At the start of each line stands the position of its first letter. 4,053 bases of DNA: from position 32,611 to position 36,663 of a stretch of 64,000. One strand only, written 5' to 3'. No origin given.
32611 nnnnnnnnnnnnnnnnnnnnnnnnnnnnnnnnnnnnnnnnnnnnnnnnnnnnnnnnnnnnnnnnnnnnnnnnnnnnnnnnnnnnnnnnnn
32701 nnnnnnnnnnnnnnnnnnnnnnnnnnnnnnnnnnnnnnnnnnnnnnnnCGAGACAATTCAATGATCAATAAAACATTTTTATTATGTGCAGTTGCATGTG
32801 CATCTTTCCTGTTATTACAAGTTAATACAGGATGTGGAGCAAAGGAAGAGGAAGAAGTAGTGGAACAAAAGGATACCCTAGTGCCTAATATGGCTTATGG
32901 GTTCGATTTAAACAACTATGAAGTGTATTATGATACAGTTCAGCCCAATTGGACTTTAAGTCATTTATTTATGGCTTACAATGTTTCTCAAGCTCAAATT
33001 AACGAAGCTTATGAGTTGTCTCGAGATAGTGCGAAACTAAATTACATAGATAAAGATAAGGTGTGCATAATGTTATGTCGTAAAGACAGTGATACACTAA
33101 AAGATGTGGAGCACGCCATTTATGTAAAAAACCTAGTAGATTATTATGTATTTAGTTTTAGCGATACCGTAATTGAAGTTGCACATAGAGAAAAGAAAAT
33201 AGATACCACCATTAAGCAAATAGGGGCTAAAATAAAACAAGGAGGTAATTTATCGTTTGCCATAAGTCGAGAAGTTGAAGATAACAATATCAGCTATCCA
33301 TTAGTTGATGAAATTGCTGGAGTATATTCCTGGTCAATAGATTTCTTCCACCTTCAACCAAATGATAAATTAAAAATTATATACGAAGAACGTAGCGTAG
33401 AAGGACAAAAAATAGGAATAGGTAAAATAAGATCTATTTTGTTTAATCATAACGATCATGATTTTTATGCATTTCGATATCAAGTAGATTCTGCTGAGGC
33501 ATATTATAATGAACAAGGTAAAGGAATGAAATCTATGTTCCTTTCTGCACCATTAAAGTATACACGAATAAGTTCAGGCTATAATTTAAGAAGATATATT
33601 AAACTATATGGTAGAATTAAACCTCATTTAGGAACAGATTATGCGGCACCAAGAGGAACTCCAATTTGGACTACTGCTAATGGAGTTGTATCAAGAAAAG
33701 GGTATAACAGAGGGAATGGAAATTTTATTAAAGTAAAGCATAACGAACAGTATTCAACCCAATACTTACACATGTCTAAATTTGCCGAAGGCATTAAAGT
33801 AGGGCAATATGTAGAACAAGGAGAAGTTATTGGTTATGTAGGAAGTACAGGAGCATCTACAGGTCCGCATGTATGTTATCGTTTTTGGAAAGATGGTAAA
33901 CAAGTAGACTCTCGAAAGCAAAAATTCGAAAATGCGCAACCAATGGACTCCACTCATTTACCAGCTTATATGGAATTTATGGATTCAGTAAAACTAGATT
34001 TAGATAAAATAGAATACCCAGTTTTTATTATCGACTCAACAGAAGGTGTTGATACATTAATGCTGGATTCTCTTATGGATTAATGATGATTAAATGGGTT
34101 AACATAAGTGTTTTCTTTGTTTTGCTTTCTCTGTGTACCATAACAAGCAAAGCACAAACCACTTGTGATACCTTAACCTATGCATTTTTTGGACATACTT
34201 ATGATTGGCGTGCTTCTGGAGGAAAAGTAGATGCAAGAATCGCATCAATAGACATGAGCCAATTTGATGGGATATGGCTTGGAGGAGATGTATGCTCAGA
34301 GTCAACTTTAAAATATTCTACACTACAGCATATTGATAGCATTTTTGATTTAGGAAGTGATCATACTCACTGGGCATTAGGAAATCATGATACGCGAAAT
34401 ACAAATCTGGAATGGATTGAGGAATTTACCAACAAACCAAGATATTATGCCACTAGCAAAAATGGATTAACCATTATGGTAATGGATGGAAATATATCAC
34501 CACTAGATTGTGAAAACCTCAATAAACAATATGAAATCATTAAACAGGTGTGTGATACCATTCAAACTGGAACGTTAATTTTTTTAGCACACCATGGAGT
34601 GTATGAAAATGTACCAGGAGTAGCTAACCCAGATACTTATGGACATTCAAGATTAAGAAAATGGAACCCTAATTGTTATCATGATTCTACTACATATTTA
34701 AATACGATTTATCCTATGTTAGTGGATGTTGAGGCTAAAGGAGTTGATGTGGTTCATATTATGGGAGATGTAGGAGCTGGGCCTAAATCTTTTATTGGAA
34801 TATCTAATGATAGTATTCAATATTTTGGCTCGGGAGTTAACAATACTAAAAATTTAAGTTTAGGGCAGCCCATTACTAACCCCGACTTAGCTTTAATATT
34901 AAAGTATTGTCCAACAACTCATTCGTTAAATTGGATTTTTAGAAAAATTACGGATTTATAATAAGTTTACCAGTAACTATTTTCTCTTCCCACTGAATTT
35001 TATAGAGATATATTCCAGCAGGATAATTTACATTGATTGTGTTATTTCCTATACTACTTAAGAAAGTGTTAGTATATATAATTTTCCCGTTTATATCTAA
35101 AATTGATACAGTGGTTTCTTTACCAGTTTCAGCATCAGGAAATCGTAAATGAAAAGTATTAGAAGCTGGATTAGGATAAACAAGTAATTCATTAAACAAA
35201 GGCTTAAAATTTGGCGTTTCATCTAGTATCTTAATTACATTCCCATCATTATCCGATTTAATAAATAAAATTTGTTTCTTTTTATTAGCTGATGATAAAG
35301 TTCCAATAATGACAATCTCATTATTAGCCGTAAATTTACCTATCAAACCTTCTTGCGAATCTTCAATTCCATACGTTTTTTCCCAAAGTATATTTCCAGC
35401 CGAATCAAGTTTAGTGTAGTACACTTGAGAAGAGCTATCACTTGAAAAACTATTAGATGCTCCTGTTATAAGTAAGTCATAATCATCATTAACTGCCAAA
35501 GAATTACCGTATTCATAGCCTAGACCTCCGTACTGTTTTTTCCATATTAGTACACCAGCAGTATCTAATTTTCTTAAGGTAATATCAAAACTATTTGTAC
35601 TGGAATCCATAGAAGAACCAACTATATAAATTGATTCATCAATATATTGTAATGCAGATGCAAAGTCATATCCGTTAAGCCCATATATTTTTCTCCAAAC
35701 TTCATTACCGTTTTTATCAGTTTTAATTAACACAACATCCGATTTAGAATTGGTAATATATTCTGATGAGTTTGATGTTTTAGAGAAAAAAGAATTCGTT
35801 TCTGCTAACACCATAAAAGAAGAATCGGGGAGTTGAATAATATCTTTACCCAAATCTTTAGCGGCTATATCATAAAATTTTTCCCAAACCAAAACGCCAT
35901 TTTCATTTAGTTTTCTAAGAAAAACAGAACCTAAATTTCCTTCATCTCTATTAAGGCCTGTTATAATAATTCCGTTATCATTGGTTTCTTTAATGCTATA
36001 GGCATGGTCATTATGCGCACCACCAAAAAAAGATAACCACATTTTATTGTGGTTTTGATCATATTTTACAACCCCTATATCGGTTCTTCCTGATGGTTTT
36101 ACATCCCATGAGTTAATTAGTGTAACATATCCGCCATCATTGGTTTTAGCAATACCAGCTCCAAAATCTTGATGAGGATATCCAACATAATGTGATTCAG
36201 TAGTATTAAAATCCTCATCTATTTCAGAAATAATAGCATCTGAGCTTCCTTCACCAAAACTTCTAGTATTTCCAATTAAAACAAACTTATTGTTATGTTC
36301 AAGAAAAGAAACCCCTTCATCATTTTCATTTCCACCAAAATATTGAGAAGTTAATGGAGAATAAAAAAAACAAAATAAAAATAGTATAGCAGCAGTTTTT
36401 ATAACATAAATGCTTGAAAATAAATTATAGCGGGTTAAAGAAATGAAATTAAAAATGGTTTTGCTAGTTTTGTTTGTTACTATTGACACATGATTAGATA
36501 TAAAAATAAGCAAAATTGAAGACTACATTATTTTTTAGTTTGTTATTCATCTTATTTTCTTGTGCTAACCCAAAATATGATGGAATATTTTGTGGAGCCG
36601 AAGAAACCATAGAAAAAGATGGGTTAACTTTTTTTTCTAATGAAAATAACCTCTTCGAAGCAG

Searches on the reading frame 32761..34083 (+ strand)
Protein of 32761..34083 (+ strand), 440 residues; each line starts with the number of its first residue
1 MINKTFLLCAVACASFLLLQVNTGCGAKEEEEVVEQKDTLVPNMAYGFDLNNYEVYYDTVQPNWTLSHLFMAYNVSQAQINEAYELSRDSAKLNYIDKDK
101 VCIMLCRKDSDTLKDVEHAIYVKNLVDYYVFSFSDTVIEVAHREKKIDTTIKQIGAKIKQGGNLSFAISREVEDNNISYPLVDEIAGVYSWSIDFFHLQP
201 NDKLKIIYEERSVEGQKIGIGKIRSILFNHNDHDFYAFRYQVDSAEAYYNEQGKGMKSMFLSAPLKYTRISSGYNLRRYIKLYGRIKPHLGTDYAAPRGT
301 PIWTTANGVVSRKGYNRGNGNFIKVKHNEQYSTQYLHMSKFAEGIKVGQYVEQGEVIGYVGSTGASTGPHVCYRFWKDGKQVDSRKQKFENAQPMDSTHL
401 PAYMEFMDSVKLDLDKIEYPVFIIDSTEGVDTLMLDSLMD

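Call 7: search_protein_families(library=pfam, proteins=[window:32761-34083:+], max_evalue=0.01)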
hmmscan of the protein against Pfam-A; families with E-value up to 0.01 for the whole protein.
window:32761-34083:+ (440 aa): 2 families
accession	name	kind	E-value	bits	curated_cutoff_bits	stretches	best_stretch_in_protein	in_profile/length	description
PF01551.29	Peptidase_M23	-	3.5e-30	104.5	28.7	1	288-383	2-95/96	Peptidase family M23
PF19425.4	Csd3_N2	-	1.7e-07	31.6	27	1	168-275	17-121/122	Csd3 second domain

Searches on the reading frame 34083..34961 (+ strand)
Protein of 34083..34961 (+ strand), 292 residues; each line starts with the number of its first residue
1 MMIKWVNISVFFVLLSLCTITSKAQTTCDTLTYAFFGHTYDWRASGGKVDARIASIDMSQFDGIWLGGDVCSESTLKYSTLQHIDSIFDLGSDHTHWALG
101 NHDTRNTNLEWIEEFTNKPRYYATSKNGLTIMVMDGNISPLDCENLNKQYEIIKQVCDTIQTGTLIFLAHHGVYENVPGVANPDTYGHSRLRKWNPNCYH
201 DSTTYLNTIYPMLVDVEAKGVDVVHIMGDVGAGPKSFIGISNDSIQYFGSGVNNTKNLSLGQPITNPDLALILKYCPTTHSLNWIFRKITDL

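Call 7: search_protein_families(library=pfam, proteins=[window:34083-34961:+], max_evalue=0.01)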
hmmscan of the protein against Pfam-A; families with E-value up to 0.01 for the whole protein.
window:34083-34961:+ (292 aa): 1 family
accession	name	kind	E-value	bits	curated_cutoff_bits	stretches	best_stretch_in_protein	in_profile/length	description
PF00149.33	Metallophos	-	7e-05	23.8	21.5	1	60-186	30-166/191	Calcineurin-like phosphoesterase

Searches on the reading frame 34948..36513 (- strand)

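Call 23: search_protein_families(library=pfam, proteins=[window:34948-36513:-], max_evalue=0.001)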
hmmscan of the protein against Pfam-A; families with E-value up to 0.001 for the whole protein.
window:34948-36513:- (521 aa): 1 family
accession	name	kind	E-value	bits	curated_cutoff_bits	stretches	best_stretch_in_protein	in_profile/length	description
PF18962.6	Por_Secre_tail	-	2.3e-13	50.7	27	1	445-519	1-75/75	Secretion system C-terminal sorting domain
